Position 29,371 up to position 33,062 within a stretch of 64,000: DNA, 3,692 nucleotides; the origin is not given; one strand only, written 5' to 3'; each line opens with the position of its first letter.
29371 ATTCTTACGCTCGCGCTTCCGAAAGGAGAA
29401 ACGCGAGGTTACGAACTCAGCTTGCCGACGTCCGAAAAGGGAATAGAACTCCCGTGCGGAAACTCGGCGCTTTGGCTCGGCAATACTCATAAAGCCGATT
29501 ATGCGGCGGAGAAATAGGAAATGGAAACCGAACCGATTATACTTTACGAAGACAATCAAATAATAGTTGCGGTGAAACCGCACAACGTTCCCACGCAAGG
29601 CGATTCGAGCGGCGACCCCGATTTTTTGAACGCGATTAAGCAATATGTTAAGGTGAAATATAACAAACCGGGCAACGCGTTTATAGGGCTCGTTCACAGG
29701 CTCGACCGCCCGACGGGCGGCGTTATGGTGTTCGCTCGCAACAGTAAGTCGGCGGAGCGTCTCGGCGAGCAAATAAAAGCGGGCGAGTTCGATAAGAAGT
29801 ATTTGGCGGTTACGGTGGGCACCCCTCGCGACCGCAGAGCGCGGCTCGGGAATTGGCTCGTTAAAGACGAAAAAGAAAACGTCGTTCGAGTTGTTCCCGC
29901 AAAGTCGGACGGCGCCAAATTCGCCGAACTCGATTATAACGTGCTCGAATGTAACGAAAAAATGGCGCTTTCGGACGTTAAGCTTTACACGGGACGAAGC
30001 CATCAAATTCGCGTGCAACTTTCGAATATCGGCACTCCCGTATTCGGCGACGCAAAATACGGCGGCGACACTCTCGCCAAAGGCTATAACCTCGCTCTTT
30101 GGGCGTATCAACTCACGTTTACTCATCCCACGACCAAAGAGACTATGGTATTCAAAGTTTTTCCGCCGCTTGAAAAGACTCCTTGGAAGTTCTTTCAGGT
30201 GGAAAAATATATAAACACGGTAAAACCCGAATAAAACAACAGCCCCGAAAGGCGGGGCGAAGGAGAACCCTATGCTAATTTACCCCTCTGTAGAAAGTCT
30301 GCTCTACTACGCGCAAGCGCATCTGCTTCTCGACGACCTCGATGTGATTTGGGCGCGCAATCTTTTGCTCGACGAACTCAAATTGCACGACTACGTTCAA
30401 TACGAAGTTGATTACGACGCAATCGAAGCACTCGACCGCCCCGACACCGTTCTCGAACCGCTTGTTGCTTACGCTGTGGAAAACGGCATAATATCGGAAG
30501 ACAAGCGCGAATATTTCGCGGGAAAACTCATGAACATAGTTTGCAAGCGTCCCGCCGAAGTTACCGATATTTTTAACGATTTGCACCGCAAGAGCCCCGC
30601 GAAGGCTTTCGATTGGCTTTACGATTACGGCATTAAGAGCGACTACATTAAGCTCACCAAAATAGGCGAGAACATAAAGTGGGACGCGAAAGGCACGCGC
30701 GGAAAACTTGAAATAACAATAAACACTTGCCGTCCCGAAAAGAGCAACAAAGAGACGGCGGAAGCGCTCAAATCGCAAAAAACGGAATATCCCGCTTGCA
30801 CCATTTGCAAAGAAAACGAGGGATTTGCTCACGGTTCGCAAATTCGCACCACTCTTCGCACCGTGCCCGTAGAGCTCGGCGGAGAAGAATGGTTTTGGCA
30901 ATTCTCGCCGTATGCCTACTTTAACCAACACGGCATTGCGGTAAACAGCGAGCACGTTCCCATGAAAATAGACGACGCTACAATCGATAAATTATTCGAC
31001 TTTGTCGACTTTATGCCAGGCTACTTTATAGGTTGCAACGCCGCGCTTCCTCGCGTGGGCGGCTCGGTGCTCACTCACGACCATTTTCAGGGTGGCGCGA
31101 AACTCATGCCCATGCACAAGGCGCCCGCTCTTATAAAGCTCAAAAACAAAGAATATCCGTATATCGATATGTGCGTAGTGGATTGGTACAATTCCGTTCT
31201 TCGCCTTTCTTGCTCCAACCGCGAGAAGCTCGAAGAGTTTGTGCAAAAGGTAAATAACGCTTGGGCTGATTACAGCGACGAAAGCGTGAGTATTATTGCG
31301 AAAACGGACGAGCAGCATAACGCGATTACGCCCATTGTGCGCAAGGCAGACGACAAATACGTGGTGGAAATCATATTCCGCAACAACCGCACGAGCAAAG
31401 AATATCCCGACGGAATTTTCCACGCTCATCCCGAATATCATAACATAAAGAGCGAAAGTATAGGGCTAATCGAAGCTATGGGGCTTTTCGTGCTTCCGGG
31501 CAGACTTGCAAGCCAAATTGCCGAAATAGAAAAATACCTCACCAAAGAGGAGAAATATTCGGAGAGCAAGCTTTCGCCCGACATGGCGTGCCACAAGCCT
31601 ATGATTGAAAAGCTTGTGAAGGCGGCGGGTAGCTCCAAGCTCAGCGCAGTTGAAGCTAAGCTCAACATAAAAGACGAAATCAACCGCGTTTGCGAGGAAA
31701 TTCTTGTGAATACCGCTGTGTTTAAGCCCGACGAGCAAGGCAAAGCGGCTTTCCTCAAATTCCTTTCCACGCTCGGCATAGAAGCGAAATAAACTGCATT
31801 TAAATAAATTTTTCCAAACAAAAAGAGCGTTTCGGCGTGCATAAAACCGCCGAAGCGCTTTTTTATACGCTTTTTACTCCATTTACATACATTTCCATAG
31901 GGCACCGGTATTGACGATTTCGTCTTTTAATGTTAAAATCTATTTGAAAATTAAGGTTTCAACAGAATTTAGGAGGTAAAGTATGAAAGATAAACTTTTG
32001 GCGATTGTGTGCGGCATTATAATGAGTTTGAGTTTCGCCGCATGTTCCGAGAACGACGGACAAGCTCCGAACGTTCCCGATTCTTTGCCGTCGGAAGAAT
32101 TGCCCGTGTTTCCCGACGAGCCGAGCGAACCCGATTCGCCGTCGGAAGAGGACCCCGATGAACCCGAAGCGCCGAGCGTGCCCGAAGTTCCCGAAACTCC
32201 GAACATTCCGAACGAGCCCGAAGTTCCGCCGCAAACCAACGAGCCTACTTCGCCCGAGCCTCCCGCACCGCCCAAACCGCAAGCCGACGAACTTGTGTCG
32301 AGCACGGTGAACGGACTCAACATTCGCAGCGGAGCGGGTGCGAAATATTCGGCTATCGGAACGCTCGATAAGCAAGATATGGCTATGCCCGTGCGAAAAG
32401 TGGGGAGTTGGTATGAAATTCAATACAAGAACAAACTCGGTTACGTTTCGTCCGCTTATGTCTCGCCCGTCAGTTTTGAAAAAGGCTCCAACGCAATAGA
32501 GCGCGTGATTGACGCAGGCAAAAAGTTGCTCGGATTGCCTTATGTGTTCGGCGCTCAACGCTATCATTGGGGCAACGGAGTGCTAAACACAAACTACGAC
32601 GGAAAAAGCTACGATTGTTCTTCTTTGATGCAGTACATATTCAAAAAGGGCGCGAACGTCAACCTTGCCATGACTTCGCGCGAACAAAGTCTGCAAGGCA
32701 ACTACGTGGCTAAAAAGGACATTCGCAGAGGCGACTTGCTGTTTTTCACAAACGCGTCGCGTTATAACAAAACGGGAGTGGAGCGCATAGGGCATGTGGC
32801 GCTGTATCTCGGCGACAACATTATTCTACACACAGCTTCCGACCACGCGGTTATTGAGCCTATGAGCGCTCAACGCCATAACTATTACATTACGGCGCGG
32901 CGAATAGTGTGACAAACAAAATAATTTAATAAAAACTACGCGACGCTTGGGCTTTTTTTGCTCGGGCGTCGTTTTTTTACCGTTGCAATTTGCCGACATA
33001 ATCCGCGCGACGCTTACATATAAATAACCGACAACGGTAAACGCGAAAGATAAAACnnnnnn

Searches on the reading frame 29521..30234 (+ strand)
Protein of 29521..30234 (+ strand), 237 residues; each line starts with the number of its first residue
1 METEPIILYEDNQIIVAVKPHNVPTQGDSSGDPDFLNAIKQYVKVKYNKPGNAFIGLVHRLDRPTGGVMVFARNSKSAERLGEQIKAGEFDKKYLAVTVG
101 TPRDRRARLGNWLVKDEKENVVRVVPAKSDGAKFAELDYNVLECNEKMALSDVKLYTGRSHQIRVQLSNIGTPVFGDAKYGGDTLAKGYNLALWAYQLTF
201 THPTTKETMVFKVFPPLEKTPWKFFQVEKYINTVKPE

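Call 82: search_protein_families(library=pfam, proteins=[window:29521-30234:+], max_evalue=0.00001)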
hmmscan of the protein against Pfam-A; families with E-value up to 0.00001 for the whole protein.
window:29521-30234:+ (237 aa): 1 family
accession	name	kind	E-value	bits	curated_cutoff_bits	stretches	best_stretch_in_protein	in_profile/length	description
PF00849.27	PseudoU_synth_2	-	1.7e-28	100.2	26.8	1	14-168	2-151/152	RNA pseudouridylate synthase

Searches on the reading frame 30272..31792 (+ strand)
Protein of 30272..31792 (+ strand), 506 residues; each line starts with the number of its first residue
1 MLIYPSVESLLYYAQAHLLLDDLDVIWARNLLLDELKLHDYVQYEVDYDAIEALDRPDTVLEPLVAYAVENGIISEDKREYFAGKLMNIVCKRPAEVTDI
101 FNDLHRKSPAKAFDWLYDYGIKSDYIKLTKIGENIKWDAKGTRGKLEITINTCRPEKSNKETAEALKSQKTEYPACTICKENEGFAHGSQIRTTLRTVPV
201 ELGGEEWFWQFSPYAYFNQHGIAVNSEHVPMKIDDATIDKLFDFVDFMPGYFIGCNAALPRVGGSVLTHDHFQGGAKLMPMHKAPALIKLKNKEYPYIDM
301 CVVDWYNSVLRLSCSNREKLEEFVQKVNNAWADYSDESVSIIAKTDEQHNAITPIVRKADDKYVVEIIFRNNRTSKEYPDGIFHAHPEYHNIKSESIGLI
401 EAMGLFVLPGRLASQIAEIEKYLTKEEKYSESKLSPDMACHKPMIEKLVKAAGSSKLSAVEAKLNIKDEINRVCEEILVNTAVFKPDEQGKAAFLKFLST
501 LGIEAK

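Call 82: search_protein_families(library=pfam, proteins=[window:30272-31792:+], max_evalue=0.00001)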
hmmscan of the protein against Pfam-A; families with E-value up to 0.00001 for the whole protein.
window:30272-31792:+ (506 aa): 2 families
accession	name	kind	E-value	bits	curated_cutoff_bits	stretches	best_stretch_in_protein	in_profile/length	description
PF01087.27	GalP_UDP_transf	-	8.2e-19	69.2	22.1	1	66-230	34-184/184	Galactose-1-phosphate uridyl transferase, N-terminal domain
PF02744.22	GalP_UDP_tr_C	-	1.9e-14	54.2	29.2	1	249-425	6-154/165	Galactose-1-phosphate uridyl transferase, C-terminal domain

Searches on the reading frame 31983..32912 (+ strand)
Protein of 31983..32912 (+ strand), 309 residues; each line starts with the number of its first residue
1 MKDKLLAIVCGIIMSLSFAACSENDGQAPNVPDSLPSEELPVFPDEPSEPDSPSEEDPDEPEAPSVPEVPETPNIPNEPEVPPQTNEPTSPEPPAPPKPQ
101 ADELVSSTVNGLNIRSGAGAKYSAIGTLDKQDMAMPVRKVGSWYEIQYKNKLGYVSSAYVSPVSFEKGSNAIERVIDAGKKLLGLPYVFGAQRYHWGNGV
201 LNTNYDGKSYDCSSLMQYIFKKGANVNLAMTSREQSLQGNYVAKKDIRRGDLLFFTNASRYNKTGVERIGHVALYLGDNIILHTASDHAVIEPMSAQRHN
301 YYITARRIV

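Call 82: search_protein_families(library=pfam, proteins=[window:31983-32912:+], max_evalue=0.00001)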
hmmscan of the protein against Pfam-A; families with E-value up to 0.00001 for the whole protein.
window:31983-32912:+ (309 aa): 2 families
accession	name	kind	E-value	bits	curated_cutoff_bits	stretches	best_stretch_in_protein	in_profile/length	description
PF00877.26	NLPC_P60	-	2.8e-18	66.3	23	1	192-298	2-95/105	NlpC/P60 family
PF08239.17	SH3_3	-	1.2e-10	41.9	27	1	111-161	2-54/54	Bacterial SH3 domain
